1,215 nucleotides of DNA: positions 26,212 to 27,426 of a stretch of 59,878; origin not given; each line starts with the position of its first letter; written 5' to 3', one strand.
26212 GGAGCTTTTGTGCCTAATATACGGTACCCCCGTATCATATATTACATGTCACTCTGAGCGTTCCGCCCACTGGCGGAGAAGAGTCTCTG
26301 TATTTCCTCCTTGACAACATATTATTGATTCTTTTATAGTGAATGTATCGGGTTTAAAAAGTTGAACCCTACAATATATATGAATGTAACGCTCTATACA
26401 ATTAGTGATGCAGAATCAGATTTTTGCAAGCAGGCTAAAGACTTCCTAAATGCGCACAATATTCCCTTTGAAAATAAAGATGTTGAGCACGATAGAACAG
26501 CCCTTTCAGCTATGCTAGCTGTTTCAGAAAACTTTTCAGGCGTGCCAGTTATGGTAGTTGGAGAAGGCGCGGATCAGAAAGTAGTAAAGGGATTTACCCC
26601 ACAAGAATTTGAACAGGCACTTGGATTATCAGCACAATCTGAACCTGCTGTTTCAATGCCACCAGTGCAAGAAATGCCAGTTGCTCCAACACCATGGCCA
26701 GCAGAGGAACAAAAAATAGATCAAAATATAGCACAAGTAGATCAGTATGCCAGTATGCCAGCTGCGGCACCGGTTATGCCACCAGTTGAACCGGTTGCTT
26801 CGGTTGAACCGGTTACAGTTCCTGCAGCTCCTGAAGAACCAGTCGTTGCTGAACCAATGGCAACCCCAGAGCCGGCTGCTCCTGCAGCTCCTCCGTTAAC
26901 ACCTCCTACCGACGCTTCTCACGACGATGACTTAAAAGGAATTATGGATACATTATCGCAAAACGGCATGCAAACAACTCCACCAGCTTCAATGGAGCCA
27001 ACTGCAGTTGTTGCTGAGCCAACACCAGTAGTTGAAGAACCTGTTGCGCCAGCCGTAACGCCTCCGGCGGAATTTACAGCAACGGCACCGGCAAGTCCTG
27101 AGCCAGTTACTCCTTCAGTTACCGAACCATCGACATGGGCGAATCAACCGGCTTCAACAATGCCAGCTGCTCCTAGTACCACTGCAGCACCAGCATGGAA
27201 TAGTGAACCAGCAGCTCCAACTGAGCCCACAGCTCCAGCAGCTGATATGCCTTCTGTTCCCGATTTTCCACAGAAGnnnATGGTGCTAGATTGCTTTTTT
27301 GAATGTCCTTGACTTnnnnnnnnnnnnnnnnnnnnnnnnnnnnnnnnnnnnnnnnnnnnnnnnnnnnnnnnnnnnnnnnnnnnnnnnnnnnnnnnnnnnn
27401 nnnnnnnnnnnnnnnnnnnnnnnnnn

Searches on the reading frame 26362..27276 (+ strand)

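Call 77: search_protein_families(library=pfam, proteins=[window:26362-27276:+], max_evalue=0.0001)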
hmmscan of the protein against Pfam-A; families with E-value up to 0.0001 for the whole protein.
window:26362-27276:+ (305 aa): 1 family
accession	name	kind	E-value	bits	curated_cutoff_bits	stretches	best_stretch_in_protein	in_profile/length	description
PF00462.30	Glutaredoxin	-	1.6e-06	28.6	22.9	1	20-67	10-56/60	Glutaredoxin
